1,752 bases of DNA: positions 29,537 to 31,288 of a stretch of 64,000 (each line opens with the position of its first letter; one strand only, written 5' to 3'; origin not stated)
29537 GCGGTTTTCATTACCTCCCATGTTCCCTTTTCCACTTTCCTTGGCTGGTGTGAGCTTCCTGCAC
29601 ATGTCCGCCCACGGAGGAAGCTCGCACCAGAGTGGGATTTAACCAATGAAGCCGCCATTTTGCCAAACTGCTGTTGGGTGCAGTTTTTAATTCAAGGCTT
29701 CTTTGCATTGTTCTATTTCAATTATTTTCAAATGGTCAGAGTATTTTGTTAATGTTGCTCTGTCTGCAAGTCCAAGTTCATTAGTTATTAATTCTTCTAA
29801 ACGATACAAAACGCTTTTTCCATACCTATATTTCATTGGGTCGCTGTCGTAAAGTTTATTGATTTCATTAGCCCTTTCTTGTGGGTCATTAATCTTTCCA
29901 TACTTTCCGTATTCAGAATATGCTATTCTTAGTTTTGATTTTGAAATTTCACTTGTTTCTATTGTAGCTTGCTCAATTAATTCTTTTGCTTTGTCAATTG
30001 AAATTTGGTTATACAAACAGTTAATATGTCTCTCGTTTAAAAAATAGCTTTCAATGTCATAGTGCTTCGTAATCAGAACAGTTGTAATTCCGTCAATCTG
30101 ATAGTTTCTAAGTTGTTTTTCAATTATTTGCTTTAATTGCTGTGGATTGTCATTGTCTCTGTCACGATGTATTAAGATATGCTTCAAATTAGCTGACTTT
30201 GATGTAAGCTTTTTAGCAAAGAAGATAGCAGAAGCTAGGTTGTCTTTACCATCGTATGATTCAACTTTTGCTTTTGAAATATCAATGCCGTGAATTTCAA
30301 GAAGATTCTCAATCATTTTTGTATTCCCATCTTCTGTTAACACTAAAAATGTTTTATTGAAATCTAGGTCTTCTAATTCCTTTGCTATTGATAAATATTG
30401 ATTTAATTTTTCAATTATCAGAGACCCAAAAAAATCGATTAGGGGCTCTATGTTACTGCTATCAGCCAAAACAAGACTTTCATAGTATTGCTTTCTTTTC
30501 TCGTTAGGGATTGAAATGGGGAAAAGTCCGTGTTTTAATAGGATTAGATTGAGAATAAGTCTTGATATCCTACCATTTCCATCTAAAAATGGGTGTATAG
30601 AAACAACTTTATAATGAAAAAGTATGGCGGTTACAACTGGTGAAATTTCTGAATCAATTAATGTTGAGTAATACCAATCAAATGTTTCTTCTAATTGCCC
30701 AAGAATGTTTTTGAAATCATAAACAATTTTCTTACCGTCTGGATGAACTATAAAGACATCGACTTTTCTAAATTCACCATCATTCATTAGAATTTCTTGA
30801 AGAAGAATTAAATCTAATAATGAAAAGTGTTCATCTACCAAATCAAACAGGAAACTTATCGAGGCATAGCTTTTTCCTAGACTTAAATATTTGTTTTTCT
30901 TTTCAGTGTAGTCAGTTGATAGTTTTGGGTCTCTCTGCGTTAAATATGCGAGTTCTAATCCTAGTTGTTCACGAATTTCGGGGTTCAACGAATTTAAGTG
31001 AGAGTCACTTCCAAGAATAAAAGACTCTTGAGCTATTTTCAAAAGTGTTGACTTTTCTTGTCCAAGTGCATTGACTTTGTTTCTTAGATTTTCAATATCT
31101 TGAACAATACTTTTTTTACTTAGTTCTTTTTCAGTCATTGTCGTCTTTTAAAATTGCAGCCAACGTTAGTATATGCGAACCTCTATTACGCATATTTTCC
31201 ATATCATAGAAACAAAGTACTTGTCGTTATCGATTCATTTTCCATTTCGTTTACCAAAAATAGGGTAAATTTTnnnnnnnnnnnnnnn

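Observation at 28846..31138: AT-rich three-gene cassette led by a Fic-TOPRIM/DUF4435-like fusion protein: candidate novel toxin/defense module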

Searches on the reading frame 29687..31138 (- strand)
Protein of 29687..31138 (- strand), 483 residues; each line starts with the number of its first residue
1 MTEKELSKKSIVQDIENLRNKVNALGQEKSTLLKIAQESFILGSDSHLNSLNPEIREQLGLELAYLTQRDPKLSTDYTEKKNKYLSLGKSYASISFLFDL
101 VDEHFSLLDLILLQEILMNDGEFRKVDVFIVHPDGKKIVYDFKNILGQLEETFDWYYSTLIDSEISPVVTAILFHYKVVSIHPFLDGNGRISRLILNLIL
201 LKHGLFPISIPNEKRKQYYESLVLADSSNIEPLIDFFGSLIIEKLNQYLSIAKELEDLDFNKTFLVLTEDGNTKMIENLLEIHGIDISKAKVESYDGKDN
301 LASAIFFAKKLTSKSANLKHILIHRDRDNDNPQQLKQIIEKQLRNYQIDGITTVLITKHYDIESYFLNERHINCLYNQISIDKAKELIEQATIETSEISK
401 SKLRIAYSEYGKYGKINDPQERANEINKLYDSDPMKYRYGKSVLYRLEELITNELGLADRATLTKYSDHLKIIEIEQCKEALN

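Call 3: search_protein_families(library=pfam, proteins=[window:29687-31138:-], max_evalue=1)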
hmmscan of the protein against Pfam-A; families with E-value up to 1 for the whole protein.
window:29687-31138:- (483 aa): 4 families
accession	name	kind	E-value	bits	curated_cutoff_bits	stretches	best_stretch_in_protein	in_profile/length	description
PF02661.23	Fic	-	4.1e-15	56.8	24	1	106-200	3-93/93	Fic/DOC family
PF11536.14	DUF3226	-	0.003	17.8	27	1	274-349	13-87/208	Protein of unknown function (DUF3226)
PF12709.12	Fungal_TACC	-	0.1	13.5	27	1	5-36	44-75/77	Fungal Transforming acidic coiled-coil (TACC) proteins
PF16771.11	RTT107_BRCT_6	-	0.1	13.2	27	1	266-342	14-85/114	Regulator of Ty1 transposition protein 107 BRCT domain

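Call 4: search_protein_families(library=padloc, proteins=[window:29687-31138:-], max_evalue=1)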
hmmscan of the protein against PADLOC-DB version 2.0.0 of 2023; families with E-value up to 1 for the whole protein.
window:29687-31138:- (483 aa): 11 families
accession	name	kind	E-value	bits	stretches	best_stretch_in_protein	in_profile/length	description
PDLC03963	SoFic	-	1.8e-21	75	1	99-263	113-282/361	-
PDLC04836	PDC-S04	-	1.6e-16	58.2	1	140-239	131-225/244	-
PDLC04840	PDC-S04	-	2.4e-14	51.6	1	108-233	82-207/227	-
PDLC04837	PDC-S04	-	2.6e-14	51.1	1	121-239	110-222/234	-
PDLC04839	PDC-S04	-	4e-12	44.2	1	147-239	105-200/205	-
PDLC04966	PDC-S24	-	9.5e-12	42.5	1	121-233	253-375/497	-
PDLC04838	PDC-S04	-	9.4e-10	36.6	1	114-243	77-204/209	-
PDLC04842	PDC-S04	-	0.00014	19.6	1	181-203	111-133/202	-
PDLC04841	PDC-S04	-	0.00028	18.6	1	179-234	207-264/292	-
PDLC04196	HEC-01B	-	0.0004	18.4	1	312-421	61-164/197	-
PDLC04197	HEC-01B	-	0.0025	15.6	1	272-385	12-115/192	-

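Call 5: search_protein_families(library=ncbifam, proteins=[window:29687-31138:-], max_evalue=1)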
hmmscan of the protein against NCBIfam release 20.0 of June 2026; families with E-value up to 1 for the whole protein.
window:29687-31138:- (483 aa): 6 families
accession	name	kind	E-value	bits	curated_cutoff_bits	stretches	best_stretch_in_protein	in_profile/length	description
TIGR02613.1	mob_myst_B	hypoth_equivalog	2.9e-11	43.6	124.4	1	112-236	61-184/186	mobile mystery protein B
NF046030.1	ProtAdlyltaseSoFic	equivalog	3.8e-09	36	550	1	154-210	165-221/361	protein adenylyltransferase Fic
NF041381.1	XopAC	subfamily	8.5e-07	28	450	1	163-217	374-428/451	XopAC/AvrAC family type III secretion system effector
TIGR04193.1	SPASM_w_grasp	equivalog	8.4e-05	22.2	175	1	243-386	105-252/342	grasp-with-spasm system SPASM domain peptide maturase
NF046029.1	ProtAdlyltaseNmFic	equivalog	0.0011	18.7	230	1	181-204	96-119/177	protein adenylyltransferase Fic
TIGR01550.1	DOC_P1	subfamily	0.0055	16.9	38.65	1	169-204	54-88/122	type II toxin-antitoxin system death-on-curing family toxin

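Call 6: find_homologous_proteins(query=window:29687-31138:-)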
Query window:29687-31138:- (483 aa): 1834 proteins with E <= 0.001 among 8000 candidates; the best 120 are listed.
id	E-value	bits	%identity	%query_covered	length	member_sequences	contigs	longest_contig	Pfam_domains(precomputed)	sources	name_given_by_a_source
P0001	0.0e+0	1044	100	100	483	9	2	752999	PF02661.24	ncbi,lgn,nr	ncbi:MAG: Fic family protein [Flavobacteriales bacterium]|nr:Fic family protein [Flavobacteriales ba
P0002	0.0e+0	1017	97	100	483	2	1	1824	PF02661.24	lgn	-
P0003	2.0e-292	988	95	100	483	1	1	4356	PF02661.24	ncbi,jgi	jgi:Fic family protein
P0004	2.2e-276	935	89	100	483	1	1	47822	PF02661.24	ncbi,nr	ncbi:Fic family protein [Flavobacterium sp. GSN2]|nr:Fic family protein [Flavobacterium sp. GSN2]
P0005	4.5e-245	832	78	100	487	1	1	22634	PF02661.24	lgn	-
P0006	4.8e-242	822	79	100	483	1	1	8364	PF02661.24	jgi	jgi:fido (protein-threonine AMPylation protein)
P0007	3.7e-237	806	78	99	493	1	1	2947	PF02661.24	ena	-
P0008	6.9e-216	736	71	99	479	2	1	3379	PF02661.24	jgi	-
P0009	3.3e-212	723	92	76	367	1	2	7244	PF02661.24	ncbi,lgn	-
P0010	1.8e-208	711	69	99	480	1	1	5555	PF02661.24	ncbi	-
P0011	1.2e-207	708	68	99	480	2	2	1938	PF02661.24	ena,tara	tara:strand:+ start:60 stop:1502 length:1443 start_codon:yes stop_codon:yes gene_type:complete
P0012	9.8e-207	705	67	99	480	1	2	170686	PF02661.24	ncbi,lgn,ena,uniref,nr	ncbi:MAG: Fic family protein [Roseivirga sp.]|uniref:Fic family protein n=1 Tax=Roseivirga sp. TaxID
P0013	1.5e-205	701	67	99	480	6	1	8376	PF02661.24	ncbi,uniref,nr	ncbi:Fic family protein [uncultured Aquimarina sp.]|uniref:Fic family protein n=1 Tax=uncultured Aqu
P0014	1.9e-205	701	67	99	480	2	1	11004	PF02661.24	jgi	-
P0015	2.2e-205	701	68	99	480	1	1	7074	PF02661.24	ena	-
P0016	3.9e-205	700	67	99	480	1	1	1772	PF02661.24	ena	-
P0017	4.8e-204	696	68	99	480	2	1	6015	PF02661.24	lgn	-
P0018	1.6e-203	695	67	99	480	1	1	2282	PF02661.24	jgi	-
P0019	1.8e-203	695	66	99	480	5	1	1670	PF02661.24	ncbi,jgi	-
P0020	2.1e-202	691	68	99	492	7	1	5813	PF02661.24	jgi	-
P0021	3.7e-202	690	67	99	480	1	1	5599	PF02661.24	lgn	-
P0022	3.4e-201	687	67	100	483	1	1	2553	PF02661.24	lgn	-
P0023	7.4e-201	686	66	100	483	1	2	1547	PF02661.24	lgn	-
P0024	8.2e-201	686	68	99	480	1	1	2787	PF02661.24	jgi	jgi:prophage maintenance system killer protein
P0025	1.7e-200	685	67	99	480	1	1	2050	PF02661.24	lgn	-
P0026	1.2e-199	682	66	99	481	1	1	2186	PF02661.24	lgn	-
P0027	1.6e-198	678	65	99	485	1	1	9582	PF02661.24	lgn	-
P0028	1.2e-197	675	67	99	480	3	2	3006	PF02661.24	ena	-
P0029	4.2e-197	674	67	99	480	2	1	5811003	PF02661.24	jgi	jgi:fido (protein-threonine AMPylation protein)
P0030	1.4e-196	672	65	99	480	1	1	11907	PF02661.24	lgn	-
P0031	1.1e-195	669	66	99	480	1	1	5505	PF02661.24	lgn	-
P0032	1.1e-189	649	63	99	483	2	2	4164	PF02661.24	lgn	-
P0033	1.4e-163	563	56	99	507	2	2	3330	PF02661.24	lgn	-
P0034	2.2e-161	556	54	99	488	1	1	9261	PF02661.24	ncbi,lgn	-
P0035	6.0e-159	548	55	99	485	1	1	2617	PF02661.24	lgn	-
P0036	1.2e-157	544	56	95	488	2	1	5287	PF02661.24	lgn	-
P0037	1.7e-154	533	53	99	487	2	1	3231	PF02661.24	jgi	jgi:fido (protein-threonine AMPylation protein)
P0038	9.2e-152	524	66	75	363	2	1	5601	PF02661.24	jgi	-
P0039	1.2e-151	524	51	99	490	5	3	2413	PF02661.24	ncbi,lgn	-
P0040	1.3e-151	524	52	99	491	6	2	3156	PF02661.24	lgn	-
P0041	5.3e-148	512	51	99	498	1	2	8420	PF02661.24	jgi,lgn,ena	-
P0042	1.9e-144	500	64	75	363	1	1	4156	PF02661.24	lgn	-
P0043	2.9e-137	476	49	99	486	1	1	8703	PF02661.24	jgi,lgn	jgi:Fic family protein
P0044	1.7e-136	474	47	99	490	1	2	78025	PF02661.24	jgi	-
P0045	2.5e-133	463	45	99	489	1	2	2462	PF02661.24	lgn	-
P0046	1.1e-131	458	46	99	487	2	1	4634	PF02661.24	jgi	jgi:hypothetical protein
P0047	2.7e-128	447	46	99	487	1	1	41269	PF02661.24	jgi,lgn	-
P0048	7.2e-116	406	67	58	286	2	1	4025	PF02661.24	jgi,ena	-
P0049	1.9e-105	371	54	64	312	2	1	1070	PF02661.24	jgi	jgi:hypothetical protein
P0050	3.3e-103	364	59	64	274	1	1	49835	PF02661.24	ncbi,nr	ncbi:MAG: Fic family protein [Saprospiraceae bacterium]|nr:Fic family protein [Saprospiraceae bacter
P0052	2.4e-52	196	32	97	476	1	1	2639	PF02661.24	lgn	-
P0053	5.4e-47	179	30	89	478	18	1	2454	PF02661.24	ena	-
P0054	2.6e-40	157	28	86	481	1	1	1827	PF02661.24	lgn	-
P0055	2.7e-40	157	28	89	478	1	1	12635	PF02661.24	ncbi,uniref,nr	ncbi:Fic family protein [uncultured Aquimarina sp.]|uniref:Fic family protein n=1 Tax=uncultured Aqu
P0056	9.5e-36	142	27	80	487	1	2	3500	PF02661.24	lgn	-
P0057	1.4e-34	138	26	93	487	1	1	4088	PF02661.24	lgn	-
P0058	1.9e-19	88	46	22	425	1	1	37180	PF02661.24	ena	-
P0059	4.5e-18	84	39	27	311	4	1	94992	PF02661.24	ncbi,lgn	-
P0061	4.9e-17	80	27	52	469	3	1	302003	PF02661.24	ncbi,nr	ncbi:Fic family protein [Mucilaginibacter polytrichastri]|nr:Fic family protein [Mucilaginibacter po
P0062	2.3e-16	78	46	19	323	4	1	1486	PF02661.24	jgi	jgi:hypothetical protein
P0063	1.1e-14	72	36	29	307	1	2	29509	PF02661.24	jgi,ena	-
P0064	2.4e-14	71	38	25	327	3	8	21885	PF02661.24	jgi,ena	-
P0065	4.4e-14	70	31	33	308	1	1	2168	PF02661.24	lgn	-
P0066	6.5e-14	70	30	39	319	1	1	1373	PF02661.24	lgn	-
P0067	1.4e-13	69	30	37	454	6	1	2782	PF02661.24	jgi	jgi:Fic family protein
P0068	2.0e-13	68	37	28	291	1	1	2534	PF02661.24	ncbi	-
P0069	4.7e-13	67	32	37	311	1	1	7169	PF02661.24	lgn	-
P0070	5.4e-13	67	33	28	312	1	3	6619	PF02661.24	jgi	-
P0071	6.9e-13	66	38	25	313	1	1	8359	PF02661.24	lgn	-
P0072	1.2e-12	66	36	21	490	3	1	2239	PF02661.24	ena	-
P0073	1.3e-12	65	35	30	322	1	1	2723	PF02661.24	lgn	-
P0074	1.5e-12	65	40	24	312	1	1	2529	PF02661.24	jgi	jgi:Fic family protein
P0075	2.8e-12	64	34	28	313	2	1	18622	PF02661.24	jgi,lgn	jgi:fido (protein-threonine AMPylation protein)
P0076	3.1e-12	64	32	33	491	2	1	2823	PF02661.24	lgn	-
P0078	5.5e-12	63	32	34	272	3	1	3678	PF02661.24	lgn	-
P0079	7.9e-12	63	35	30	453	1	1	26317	PF02661.24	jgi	jgi:Fic family protein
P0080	9.0e-12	63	39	24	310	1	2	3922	PF02661.24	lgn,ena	-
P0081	9.3e-12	63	37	28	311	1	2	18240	PF02661.24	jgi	jgi:Fic family protein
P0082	1.3e-11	62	34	28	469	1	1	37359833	PF02661.24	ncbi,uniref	ncbi:UNVERIFIED_CONTAM: hypothetical protein PYX00_000623 [Menopon gallinae]|uniref:Protein adenylyl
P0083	1.7e-11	62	29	34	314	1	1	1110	PF02661.24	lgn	-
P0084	1.9e-11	62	37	23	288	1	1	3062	PF02661.24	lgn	-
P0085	2.8e-11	61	39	20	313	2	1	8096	PF02661.24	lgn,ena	-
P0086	2.8e-11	61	39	24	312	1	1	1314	PF02661.24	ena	-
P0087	3.1e-11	61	38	21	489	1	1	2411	PF02661.24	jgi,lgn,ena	-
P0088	3.4e-11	61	35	28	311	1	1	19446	PF02661.24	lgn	-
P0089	6.5e-11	60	46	16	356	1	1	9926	PF12802.14,PF02661.24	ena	-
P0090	1.1e-10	59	35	24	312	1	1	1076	PF02661.24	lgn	-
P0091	1.2e-10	59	32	29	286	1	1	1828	PF12728.14,PF02661.24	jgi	jgi:Fic family protein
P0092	1.2e-10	59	34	30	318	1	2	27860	PF13412.13,PF02661.24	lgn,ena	-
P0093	1.6e-10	59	45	15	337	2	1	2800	PF02661.24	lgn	-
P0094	4.8e-10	57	30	37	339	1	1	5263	PF21247.4,PF02661.24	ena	-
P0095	5.7e-10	57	33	29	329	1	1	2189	PF02661.24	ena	-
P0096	6.4e-10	57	33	29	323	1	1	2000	PF02661.24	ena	-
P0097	8.8e-10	56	29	25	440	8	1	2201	PF02661.24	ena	-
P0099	2.2e-9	55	33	33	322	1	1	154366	PF02661.24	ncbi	-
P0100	2.8e-9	55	34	27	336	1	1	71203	PF02661.24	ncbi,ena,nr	ncbi:MAG: Fic family protein [Chloroflexi bacterium]|nr:Fic family protein [Chloroflexota bacterium]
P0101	3.0e-9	54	43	17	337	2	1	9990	PF02661.24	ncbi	-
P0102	6.4e-9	53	34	29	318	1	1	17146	PF02661.24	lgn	-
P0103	8.2e-9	53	31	26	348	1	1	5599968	PF02661.24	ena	-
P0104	8.4e-9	53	35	33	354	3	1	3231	PF12844.14,PF01381.29,PF13560.13,PF02661.24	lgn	-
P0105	8.6e-9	53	32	33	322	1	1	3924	PF02661.24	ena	-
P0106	8.8e-9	53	41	17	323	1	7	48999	PF02661.24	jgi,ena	jgi:Fic family protein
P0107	8.9e-9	53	32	29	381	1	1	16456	PF13784.12,PF02661.24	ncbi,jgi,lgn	-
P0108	9.2e-9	53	33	27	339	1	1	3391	PF21247.4,PF02661.24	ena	-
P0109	9.2e-9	53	31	27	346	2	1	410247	PF02661.24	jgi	jgi:Fic family protein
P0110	9.5e-9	53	32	36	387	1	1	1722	PF13784.12,PF02661.24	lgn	-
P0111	1.2e-8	52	38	18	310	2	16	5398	PF12728.14,PF02661.24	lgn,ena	-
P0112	1.2e-8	52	32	29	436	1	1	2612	PF02661.24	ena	-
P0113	1.3e-8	52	35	24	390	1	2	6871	PF13784.12,PF02661.24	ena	-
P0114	1.3e-8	52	32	30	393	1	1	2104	PF13784.12,PF02661.24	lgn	-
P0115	1.4e-8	52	32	28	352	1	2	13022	PF02661.24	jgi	-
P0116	1.6e-8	52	35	29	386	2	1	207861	PF13412.13,PF13784.12,PF02661.24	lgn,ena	-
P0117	1.7e-8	52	32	30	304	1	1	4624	PF02661.24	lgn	-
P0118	2.0e-8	52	36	30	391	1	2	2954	PF13784.12,PF02661.24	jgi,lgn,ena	jgi:Fic family protein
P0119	2.1e-8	52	31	36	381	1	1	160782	PF13784.12,PF02661.24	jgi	jgi:Fic family protein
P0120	2.1e-8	52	38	31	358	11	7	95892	PF12844.14,PF01381.29,PF13560.13,PF02661.24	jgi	jgi:Fic family protein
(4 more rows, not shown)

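Call 7: search_solved_structures(query=window:29687-31138:-, max_evalue=1)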
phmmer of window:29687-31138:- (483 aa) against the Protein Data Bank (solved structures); distinct sequences matched with E-value up to 1: 44.
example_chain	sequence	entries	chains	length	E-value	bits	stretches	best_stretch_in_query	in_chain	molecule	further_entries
5jj6_A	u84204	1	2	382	5.8e-19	71.6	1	143-263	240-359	Adenosine monophosphate-protein transferase FICD homolog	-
5jj7_A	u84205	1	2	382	5.9e-19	71.5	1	143-263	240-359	Adenosine monophosphate-protein transferase FICD homolog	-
6zmd_B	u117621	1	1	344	7.5e-19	71.2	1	121-240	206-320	Protein adenylyltransferase FICD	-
6i7j_A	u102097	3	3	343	9.7e-19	70.8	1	121-240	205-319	Adenosine monophosphate-protein transferase FICD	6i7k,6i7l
6i7g_A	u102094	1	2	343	9.9e-19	70.8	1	121-240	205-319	Adenosine monophosphate-protein transferase FICD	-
6i7i_A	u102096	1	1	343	9.9e-19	70.8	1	121-240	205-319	Adenosine monophosphate-protein transferase FICD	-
6i7h_A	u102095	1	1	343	9.9e-19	70.8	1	121-240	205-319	Adenosine monophosphate-protein transferase FICD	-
4u04_A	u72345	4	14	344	9.9e-19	70.8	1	121-240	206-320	Adenosine monophosphate-protein transferase FICD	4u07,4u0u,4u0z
4u0s_A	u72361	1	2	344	1e-18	70.7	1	121-240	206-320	Adenosine monophosphate-protein transferase FICD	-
9yz5_A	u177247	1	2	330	1.2e-18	70.5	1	121-239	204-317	Protein adenylyltransferase FICD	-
7b7z_A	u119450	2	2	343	2.4e-17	66.2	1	121-240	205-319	Protein adenylyltransferase FICD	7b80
3cuc_A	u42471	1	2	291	1.6e-11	47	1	151-223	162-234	Protein of unknown function with a Fic domain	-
4x2e_A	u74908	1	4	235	9.4e-11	44.5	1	145-240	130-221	Fic family protein putative filamentation induced by cAMP protein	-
4x2c_A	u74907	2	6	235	9.6e-11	44.5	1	145-240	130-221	Fic family protein putative filamentation induced by cAMP protein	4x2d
4rgl_A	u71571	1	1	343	9.2e-09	37.9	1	151-244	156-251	Filamentation induced by cAMP protein Fic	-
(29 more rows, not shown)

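Call 14: find_encoding_contigs(protein=P0001, flank=10000, max_places=4)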
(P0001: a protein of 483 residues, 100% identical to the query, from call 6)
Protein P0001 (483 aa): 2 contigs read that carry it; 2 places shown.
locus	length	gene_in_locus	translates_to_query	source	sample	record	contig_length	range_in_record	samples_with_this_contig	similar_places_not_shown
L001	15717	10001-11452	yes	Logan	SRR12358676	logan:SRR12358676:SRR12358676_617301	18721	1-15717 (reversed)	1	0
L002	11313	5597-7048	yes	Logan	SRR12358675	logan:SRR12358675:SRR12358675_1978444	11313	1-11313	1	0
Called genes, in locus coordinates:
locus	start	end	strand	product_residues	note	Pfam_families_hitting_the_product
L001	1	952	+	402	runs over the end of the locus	PF12704:MacB_PCD, PF02687:FtsX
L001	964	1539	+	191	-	PF01195:Pept_tRNA_hydro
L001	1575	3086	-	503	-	PF14903:WG_beta_rep (faint)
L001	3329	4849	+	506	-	PF01676:Metalloenzyme, PF06415:iPGM_N, PF01663:Phosphodiest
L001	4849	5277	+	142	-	PF13650:Asp_protease_2, PF13975:gag-asp_proteas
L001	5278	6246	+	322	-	PF01073:3Beta_HSD, PF01370:Epimerase, PF04321:RmlD_sub_bind, PF16363:GDP_Man_Dehyd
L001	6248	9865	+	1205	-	PF00512:HisKA, PF02518:HATPase_c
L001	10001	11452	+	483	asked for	PF02661:Fic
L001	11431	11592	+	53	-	-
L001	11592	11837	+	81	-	-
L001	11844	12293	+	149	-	-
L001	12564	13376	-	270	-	PF02548:Pantoate_transf, PF13714:PEP_mutase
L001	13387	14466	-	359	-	-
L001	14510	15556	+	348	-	-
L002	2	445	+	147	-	?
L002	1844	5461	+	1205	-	PF00512:HisKA, PF02518:HATPase_c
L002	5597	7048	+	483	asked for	PF02661:Fic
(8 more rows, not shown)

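Call 15: find_encoding_contigs(protein=P0004, flank=10000, max_places=3)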
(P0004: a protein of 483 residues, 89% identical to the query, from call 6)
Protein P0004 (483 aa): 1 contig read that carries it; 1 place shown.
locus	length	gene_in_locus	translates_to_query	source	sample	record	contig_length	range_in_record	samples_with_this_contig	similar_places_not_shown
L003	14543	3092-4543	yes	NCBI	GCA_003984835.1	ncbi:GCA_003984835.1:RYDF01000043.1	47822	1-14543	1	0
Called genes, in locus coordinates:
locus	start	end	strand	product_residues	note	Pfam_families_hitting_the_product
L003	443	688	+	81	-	PF13560:HTH_31, PF12844:HTH_19 (weak), PF01381:HTH_3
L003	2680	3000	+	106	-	-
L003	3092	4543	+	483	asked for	PF02661:Fic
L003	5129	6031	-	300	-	PF13707:RloB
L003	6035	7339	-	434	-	PF13175:AAA_15, PF13304:AAA_21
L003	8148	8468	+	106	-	-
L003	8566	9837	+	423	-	-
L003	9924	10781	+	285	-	-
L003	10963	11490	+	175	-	-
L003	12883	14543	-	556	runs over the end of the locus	PF00515:TPR_1 (faint), PF07719:TPR_2 (faint), PF13424:TPR_12 (weak), PF12833:HTH_18 (faint)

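Call 16: find_encoding_contigs(protein=P0012, flank=8000, max_places=2)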
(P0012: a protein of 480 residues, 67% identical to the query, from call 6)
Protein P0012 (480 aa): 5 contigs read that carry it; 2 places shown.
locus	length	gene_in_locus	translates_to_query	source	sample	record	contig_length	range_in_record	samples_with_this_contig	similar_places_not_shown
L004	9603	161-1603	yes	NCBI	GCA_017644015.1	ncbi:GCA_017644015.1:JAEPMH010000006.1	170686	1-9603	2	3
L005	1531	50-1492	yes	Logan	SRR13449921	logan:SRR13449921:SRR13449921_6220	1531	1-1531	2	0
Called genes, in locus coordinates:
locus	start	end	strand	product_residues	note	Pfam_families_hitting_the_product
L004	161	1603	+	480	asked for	PF02661:Fic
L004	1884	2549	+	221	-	PF12844:HTH_19, PF13560:HTH_31, PF01381:HTH_3, PF13443:HTH_26 (weak)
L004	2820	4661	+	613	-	PF01053:Cys_Met_Meta_PP (faint)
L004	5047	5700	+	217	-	PF00881:Nitroreductase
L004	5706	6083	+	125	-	PF07366:SnoaL, PF12680:SnoaL_2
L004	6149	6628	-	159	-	PF00034:Cytochrom_C (weak)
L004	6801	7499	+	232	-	PF06439:3keto-disac_hyd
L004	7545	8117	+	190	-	PF12917:YfbR-like, PF13023:HD_3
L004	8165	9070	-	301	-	PF00535:Glycos_transf_2, PF10111:Glyco_tranf_2_2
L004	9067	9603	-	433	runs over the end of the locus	-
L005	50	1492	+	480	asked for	PF02661:Fic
